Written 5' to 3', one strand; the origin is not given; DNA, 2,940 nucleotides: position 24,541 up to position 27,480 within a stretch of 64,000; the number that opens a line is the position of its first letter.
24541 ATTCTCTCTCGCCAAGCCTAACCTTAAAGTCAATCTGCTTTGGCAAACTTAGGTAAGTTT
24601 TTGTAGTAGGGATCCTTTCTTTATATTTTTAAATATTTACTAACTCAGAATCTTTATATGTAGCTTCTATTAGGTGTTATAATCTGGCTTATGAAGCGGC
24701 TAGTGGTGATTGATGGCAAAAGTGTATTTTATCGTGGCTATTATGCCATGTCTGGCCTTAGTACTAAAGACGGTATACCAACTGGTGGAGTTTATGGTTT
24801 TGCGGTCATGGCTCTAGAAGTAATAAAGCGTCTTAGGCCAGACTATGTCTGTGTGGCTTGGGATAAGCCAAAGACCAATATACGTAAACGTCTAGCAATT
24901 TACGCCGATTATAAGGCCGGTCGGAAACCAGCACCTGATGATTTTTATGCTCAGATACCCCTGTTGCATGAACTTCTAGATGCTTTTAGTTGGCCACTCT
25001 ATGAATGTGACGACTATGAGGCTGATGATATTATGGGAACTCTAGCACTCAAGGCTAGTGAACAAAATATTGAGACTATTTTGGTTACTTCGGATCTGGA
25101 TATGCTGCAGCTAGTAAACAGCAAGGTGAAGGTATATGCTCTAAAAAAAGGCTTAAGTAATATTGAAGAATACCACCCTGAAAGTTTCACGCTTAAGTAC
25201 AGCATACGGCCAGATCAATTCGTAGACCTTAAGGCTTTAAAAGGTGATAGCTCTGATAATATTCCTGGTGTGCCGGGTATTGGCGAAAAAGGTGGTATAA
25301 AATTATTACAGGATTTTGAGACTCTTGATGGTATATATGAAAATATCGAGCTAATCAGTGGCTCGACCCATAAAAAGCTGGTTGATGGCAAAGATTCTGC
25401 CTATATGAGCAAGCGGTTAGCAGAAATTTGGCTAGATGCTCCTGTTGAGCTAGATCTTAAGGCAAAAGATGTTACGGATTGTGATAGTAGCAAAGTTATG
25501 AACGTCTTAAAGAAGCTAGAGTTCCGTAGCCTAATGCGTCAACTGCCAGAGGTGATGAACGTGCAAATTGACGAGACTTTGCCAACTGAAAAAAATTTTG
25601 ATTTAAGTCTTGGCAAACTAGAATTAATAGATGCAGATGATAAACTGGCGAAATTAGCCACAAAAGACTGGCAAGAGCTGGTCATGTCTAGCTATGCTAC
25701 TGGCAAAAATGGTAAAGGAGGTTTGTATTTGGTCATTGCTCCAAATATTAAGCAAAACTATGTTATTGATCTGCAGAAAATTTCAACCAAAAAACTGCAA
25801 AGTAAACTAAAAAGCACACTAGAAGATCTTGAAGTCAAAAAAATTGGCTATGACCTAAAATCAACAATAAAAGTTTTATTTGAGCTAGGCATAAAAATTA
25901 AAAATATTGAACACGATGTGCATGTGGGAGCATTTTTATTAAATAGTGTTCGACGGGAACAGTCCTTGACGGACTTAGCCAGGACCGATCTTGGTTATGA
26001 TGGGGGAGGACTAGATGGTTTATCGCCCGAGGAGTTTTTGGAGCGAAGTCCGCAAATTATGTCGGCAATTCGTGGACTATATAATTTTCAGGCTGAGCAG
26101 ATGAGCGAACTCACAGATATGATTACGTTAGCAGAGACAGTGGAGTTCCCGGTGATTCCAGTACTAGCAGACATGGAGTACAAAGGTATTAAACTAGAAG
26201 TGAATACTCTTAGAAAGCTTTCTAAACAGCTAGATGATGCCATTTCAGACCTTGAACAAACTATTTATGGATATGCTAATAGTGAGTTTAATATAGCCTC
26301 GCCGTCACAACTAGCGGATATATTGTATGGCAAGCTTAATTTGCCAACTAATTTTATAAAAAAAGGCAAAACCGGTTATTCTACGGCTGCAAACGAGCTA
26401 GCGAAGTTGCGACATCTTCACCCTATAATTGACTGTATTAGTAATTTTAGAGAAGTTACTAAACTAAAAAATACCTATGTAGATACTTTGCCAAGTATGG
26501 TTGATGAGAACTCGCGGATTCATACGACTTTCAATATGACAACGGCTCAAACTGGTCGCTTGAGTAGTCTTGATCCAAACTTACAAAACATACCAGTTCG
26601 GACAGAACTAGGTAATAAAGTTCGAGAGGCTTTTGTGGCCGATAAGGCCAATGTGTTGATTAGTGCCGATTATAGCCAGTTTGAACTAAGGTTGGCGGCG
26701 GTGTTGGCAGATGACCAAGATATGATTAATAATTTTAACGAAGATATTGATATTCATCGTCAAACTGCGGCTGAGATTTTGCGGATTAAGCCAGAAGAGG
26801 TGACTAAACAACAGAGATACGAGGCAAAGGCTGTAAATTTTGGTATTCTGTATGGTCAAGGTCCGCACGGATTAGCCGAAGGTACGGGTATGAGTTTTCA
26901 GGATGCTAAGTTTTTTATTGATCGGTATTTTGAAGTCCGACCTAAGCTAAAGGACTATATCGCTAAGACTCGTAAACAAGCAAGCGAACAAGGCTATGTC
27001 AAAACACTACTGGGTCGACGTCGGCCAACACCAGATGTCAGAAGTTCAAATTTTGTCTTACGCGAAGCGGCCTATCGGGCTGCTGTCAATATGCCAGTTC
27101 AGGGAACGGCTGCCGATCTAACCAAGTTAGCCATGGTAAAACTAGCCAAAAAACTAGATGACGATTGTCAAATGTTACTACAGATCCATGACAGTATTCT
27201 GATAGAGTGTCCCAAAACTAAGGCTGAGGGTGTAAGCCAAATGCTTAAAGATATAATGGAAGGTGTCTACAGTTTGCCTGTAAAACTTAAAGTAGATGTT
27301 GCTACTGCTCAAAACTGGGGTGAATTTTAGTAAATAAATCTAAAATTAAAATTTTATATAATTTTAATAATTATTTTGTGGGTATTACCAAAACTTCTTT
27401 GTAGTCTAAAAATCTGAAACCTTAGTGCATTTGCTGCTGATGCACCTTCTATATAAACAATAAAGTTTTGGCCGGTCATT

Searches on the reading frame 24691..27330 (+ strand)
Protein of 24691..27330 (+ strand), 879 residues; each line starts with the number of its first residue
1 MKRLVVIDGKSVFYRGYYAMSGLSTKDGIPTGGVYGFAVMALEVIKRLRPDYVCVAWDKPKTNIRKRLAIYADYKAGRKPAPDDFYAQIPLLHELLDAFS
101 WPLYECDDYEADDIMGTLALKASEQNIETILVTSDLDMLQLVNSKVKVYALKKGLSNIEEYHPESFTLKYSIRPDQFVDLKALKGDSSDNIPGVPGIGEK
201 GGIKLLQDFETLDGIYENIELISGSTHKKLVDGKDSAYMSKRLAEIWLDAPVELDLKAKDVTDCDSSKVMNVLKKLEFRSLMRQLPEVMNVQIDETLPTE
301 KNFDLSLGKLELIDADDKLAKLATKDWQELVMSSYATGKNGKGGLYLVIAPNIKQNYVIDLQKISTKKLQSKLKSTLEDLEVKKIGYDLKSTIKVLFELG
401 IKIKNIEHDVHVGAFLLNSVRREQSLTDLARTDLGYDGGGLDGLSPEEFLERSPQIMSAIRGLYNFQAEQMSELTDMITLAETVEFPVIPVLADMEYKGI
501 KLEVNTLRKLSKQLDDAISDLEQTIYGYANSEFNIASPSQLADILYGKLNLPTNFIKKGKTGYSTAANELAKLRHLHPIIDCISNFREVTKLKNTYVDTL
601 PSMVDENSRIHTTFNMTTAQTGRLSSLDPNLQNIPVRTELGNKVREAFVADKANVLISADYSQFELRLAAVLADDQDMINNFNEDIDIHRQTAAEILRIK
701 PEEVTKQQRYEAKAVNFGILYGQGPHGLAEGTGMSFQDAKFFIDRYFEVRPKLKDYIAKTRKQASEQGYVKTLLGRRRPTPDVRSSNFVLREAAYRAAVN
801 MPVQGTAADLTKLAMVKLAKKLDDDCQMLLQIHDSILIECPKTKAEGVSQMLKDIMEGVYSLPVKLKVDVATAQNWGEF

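Call 19: search_protein_families(library=pfam, proteins=[window:24691-27330:+], max_evalue=0.00001)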
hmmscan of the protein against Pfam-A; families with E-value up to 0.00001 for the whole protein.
window:24691-27330:+ (879 aa): 4 families
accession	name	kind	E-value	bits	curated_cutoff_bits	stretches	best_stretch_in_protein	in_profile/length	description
PF00476.26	DNA_pol_A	-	2e-138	461.9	34.3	1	505-878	2-381/381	DNA polymerase family A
PF02739.22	5_3_exonuc_N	-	1.5e-50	171.6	34.3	1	3-170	1-163/164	5'-3' exonuclease, N-terminal resolvase-like domain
PF01367.25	5_3_exonuc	-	2.7e-29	102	40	1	172-265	1-95/97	5'-3' exonuclease, C-terminal SAM fold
PF22619.2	DNA_polI_exo1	-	6e-09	36.3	27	1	355-431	25-98/140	DNA polymerase I, ribonuclease H-like domain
